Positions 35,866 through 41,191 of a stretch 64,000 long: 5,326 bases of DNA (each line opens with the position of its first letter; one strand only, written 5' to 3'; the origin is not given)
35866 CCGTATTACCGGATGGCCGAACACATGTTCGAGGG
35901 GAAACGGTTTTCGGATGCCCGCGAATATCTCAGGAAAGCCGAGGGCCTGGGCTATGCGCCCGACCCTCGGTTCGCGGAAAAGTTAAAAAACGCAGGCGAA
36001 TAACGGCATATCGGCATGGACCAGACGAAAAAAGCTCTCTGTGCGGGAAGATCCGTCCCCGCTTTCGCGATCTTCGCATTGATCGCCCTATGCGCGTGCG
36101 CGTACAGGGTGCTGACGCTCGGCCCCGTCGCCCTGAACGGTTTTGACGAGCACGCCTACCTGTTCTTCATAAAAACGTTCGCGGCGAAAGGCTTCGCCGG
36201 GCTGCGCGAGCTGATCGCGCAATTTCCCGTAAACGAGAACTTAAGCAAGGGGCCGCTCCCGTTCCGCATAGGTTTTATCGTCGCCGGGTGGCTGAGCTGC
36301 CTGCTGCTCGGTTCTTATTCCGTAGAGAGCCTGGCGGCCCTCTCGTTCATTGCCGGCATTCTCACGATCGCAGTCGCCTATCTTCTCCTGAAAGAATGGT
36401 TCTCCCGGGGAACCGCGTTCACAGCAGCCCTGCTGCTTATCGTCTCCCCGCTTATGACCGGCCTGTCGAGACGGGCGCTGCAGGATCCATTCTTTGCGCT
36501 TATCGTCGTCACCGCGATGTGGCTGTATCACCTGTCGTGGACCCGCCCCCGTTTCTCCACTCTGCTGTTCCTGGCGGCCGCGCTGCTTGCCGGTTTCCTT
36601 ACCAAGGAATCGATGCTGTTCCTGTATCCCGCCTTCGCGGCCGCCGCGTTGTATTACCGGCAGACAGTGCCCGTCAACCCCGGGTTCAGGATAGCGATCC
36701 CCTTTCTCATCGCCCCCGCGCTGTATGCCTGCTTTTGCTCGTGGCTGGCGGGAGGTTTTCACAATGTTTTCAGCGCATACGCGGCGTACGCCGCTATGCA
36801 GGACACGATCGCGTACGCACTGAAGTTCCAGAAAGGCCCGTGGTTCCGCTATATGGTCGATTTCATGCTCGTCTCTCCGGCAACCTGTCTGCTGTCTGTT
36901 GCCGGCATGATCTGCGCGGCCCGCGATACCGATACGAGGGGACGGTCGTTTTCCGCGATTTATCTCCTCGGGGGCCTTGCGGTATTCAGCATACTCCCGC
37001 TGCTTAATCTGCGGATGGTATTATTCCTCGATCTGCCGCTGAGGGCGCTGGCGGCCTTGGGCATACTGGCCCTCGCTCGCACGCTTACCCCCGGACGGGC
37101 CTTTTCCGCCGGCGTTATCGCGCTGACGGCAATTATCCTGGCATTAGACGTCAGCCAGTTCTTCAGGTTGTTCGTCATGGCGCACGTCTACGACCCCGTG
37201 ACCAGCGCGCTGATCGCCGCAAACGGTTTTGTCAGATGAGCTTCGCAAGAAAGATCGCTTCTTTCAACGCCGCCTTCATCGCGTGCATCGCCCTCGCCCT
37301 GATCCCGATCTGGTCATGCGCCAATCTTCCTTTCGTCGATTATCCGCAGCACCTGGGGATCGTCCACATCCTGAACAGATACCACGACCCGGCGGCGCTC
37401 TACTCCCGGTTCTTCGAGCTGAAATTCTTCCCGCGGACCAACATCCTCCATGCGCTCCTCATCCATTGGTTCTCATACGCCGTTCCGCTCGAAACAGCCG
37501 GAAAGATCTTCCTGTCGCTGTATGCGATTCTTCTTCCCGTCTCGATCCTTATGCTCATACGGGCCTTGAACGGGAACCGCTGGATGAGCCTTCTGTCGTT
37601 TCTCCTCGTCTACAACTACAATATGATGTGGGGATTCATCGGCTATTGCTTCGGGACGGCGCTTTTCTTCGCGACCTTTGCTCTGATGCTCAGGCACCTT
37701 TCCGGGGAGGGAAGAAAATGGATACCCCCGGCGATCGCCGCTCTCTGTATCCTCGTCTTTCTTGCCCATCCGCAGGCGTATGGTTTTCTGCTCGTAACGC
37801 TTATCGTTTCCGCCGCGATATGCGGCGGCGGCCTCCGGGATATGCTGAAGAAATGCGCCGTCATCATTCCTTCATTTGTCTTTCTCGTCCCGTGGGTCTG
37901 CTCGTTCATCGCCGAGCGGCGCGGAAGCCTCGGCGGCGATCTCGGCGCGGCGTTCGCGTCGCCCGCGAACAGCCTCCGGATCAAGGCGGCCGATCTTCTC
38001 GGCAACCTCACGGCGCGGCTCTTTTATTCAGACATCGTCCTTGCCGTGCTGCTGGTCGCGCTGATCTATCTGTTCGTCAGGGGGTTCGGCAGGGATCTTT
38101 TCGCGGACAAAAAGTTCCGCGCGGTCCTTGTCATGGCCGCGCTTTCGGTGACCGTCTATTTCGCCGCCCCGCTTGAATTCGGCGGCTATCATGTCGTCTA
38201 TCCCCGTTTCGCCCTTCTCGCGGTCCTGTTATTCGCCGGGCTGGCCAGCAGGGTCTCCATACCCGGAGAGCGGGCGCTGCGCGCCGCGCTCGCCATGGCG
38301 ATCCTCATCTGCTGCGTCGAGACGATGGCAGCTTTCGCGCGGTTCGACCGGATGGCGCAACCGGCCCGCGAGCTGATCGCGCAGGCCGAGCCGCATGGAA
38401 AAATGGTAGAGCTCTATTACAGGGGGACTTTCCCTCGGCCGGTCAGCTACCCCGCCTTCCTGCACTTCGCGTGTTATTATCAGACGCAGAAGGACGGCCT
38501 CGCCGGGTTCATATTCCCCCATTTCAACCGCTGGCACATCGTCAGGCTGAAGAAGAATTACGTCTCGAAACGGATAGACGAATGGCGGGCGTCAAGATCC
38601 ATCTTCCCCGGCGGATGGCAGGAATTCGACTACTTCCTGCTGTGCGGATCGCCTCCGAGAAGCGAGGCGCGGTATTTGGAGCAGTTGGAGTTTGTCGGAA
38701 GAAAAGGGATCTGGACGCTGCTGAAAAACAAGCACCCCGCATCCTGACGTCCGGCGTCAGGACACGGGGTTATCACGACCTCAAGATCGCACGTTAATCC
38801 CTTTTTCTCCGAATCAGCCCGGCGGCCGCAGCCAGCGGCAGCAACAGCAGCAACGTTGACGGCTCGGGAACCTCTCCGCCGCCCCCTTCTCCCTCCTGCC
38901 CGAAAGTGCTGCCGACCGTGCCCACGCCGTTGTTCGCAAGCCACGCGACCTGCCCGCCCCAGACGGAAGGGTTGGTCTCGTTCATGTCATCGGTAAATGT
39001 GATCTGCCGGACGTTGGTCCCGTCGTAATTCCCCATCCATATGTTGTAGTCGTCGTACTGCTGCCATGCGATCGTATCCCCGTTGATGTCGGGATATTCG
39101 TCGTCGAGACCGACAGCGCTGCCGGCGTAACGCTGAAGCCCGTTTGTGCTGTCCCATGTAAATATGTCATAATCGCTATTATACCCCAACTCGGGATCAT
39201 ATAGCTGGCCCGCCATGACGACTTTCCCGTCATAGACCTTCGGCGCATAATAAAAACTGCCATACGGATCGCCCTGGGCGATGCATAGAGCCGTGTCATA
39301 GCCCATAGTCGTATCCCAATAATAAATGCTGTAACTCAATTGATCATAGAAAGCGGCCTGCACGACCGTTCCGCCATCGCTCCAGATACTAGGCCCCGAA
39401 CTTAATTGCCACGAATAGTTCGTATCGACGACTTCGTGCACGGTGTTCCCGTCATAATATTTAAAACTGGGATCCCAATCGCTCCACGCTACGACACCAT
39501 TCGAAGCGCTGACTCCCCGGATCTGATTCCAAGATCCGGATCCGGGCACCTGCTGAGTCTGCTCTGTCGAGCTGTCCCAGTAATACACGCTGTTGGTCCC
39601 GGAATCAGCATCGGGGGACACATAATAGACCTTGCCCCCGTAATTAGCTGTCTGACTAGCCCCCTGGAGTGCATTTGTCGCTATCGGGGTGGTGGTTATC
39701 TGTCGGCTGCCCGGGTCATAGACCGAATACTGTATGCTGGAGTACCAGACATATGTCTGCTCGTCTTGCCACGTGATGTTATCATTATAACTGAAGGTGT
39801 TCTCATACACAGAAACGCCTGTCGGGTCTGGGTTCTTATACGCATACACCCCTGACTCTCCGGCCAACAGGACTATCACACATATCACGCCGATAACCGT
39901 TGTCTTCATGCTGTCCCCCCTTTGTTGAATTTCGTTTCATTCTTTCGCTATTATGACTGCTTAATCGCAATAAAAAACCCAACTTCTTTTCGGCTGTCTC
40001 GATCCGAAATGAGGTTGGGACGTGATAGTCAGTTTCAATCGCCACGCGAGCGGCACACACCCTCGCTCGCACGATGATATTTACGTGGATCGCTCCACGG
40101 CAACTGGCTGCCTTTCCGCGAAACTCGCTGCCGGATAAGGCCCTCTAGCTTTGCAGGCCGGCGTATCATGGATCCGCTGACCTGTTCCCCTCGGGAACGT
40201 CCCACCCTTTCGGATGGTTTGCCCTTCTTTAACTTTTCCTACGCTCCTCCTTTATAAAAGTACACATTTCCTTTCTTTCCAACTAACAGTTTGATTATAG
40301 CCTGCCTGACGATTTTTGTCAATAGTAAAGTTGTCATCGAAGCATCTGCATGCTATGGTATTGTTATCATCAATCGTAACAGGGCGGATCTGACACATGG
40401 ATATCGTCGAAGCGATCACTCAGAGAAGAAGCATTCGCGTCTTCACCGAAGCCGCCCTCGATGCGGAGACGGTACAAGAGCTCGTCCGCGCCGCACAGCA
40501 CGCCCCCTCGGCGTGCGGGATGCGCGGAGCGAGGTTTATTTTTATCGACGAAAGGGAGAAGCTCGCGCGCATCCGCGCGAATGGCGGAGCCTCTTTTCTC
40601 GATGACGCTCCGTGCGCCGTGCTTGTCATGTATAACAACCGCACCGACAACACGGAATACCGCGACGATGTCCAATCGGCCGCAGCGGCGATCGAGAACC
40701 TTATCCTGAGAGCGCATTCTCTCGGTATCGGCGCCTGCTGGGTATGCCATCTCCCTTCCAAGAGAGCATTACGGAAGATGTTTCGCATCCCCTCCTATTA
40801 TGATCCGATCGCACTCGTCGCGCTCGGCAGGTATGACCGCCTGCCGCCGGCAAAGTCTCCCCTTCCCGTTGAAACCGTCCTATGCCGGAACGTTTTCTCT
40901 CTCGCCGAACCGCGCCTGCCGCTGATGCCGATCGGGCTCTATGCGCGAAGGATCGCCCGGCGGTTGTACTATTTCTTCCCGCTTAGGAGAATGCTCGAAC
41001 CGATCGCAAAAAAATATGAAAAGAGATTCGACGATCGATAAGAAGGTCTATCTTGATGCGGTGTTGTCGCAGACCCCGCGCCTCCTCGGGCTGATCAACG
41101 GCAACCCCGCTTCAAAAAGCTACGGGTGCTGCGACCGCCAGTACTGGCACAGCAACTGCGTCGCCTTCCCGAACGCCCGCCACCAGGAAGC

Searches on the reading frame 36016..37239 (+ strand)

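Call 38: search_protein_families(library=pfam, proteins=[window:36016-37239:+], max_evalue=0.0001)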
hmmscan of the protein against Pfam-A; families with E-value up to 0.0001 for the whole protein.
window:36016-37239:+ (407 aa): 2 families
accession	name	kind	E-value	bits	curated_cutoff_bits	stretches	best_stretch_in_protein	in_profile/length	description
PF13231.12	PMT_2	-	4.2e-12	47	26.1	1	92-215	11-135/160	Dolichyl-phosphate-mannose-protein mannosyltransferase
PF02366.24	PMT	-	2.3e-05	24.5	22.7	1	105-207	84-193/245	Dolichyl-phosphate-mannose-protein mannosyltransferase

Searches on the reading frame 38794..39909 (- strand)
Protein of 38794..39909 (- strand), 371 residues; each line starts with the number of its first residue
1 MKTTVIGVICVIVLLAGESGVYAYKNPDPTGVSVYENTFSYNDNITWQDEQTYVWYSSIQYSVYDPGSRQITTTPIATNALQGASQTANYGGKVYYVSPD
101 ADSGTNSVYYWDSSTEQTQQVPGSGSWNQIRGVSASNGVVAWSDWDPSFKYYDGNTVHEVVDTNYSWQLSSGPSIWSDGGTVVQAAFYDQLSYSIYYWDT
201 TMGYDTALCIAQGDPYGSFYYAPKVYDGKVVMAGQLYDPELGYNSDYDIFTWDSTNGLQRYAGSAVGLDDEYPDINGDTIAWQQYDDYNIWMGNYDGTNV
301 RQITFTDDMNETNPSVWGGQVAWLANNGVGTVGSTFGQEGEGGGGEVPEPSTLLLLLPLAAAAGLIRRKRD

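Call 15: search_protein_families(library=pfam, proteins=[window:38794-39909:-], max_evalue=0.01)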
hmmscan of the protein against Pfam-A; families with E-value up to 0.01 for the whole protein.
window:38794-39909:- (371 aa): 1 family
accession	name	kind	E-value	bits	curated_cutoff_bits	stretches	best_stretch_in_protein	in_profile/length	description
PF07589.16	PEP-CTERM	-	0.00034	21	20.7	1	347-370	2-24/24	PEP-CTERM motif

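Call 16: search_protein_families(library=ncbifam, proteins=[window:38794-39909:-], max_evalue=0.01)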
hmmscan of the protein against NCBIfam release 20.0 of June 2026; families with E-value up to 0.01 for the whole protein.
window:38794-39909:- (371 aa): 3 families
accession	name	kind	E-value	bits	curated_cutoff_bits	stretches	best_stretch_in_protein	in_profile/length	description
TIGR02595.1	PEP_CTERM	domain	0.00055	20.6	16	1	347-370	1-23/24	PEP-CTERM sorting domain-containing protein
NF038129.1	PEP_NF038129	equivalog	0.0053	16.6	65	0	319-370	142-194/194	NF038129 family PEP-CTERM protein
NF033947.0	PEP-cistern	hypoth_equivalog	0.0055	16.5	60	0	321-369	145-195/195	cistern family PEP-CTERM protein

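Call 17: find_encoding_contigs(protein=window:38794-39909:-, flank=3000, max_places=6)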
Protein window:38794-39909:- (371 aa): 5 contigs read that carry it; 5 places shown.
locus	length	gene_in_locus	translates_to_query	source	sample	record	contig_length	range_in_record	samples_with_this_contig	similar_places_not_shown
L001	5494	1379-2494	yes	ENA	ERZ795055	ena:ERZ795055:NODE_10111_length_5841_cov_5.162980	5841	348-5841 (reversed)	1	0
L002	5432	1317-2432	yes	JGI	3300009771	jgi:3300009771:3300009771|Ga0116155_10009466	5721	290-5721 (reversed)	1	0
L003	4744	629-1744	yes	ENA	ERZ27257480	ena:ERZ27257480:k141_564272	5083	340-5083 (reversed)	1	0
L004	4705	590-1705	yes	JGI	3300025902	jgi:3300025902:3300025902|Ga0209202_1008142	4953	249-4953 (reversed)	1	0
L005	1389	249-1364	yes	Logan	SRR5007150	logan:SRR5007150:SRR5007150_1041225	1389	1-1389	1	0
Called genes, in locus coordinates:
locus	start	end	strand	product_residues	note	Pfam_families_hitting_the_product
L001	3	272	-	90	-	?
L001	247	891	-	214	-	PF00881:Nitroreductase, PF14512:TM1586_NiRdase (weak), PF00881:Nitroreductase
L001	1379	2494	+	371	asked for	-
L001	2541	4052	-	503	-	-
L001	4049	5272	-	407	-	PF13231:PMT_2, PF02366:PMT (weak)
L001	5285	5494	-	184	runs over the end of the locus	?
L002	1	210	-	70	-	?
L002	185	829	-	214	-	PF00881:Nitroreductase, PF14512:TM1586_NiRdase (weak), PF00881:Nitroreductase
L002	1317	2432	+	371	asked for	-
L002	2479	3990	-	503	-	-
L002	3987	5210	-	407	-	PF13231:PMT_2, PF02366:PMT (weak)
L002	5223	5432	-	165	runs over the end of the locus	?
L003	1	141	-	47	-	?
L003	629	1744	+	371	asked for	-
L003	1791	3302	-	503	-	-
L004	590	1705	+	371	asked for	-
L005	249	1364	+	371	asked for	-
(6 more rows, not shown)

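Call 23: find_homologous_proteins(query=window:38794-39909:-, max_evalue=0.00001)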
Query window:38794-39909:- (371 aa): 1 proteins with E <= 0.00001 among 6398 candidates.
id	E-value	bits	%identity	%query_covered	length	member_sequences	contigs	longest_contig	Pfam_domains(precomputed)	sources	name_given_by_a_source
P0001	3.4e-142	492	100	58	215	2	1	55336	-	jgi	-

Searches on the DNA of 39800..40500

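Call 6: search_rna_families(source=window, start=39800, end=40500, threshold=evalue, max_evalue=10, show_alignments=3)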
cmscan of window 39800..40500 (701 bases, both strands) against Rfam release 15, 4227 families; matches with E-value up to 10: 4.
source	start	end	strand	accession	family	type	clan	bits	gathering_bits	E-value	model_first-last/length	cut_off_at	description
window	40096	40233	-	RF01051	c-di-GMP-I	Cis-reg; riboswitch;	CL00126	32.4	35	0.00019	1-87/87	no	c-di-GMP-I riboswitch aptamer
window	40155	40237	+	RF02345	ar15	Gene; sRNA;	CL00108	14.6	40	2.8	1-112/112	no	Alphaproteobacterial ar15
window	40078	40151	+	RF00194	Rubella_3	Cis-reg;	-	13.4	35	9.5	1-68/68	no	Rubella virus 3' cis-acting element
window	40387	40447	-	RF01128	sR43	Gene; snRNA; snoRNA; CD-box;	-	12.7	45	1.7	1-56/56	no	Small nucleolar RNA sR42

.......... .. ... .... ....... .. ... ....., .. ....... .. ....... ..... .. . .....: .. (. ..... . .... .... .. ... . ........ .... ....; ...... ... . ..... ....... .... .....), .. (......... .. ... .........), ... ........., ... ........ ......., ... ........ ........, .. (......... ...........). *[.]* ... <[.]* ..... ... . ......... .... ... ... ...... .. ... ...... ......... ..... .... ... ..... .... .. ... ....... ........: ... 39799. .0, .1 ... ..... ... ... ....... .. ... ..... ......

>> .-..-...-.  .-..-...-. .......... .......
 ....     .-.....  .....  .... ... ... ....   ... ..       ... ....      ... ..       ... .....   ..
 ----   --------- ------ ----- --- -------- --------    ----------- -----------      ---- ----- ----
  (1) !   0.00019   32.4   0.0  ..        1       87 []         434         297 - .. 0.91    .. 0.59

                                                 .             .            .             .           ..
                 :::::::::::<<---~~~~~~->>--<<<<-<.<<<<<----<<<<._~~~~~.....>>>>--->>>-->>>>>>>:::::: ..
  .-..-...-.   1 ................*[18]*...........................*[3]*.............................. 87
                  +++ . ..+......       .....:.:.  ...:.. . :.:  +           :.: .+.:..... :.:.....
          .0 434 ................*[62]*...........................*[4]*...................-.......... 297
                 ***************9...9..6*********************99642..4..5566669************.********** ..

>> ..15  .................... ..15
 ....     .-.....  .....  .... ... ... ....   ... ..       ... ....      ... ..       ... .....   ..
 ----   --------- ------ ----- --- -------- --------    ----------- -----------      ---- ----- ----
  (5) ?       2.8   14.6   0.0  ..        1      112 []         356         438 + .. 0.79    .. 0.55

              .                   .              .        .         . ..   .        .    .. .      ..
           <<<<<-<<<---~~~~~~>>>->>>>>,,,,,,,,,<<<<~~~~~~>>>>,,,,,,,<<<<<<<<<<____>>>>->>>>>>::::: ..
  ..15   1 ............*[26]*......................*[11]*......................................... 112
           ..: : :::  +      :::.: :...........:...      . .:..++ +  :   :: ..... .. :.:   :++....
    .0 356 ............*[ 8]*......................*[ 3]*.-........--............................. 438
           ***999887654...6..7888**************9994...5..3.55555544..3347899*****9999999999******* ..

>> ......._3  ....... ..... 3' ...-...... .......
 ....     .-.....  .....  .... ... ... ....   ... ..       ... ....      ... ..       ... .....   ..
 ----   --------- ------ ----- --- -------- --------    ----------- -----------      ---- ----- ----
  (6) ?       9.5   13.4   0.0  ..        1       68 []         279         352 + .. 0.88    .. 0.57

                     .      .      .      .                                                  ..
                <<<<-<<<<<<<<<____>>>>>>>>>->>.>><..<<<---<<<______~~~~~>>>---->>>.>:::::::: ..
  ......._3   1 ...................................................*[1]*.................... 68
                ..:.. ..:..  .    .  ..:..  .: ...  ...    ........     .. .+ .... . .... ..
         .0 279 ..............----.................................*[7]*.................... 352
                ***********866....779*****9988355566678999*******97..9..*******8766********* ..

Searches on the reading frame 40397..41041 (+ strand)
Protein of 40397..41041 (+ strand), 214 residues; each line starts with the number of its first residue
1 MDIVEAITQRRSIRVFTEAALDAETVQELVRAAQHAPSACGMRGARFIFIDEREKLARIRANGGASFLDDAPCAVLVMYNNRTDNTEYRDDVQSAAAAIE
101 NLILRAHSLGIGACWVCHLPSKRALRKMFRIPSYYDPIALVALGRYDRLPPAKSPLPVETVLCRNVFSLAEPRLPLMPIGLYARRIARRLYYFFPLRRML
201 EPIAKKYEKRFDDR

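Call 15: search_protein_families(library=pfam, proteins=[window:40397-41041:+], max_evalue=0.01)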
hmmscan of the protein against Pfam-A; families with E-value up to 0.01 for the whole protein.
window:40397-41041:+ (214 aa): 2 families
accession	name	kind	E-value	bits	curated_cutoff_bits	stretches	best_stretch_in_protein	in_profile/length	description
PF00881.29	Nitroreductase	-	3.1e-29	102.8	23.5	2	62-145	81-167/167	Nitroreductase family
PF14512.11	TM1586_NiRdase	-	1.3e-08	35.2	27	1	2-147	1-134/215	Putative TM nitroreductase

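Call 16: search_protein_families(library=ncbifam, proteins=[window:40397-41041:+], max_evalue=0.01)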
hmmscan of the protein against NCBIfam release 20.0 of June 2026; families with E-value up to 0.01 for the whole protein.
window:40397-41041:+ (214 aa): 6 families
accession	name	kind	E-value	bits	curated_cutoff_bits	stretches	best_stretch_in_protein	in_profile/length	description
TIGR02476.1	BluB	equivalog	2e-17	63.3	150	2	86-149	121-183/205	5,6-dimethylbenzimidazole synthase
NF009810.0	PRK13294.1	equivalog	2.4e-13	49.8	304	2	5-58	256-309/449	coenzyme F420-0:L-glutamate ligase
TIGR03553.1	F420_FbiB_CTERM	equivalog_domain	3.3e-12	46.6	249.55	2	5-60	1-56/194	F420 biosynthesis protein FbiB, C-terminal domain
NF008033.1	PRK10765.1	equivalog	5.3e-12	45.7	223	1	3-167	4-181/240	oxygen-insensitive NADPH nitroreductase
NF003768.0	PRK05365.1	equivalog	2.2e-05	24.1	152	1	8-81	19-95/200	malonic semialdehyde reductase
NF008088.0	PRK10828.1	equivalog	7e-05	22.4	183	1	1-55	1-57/183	NAD(P)H nitroreductase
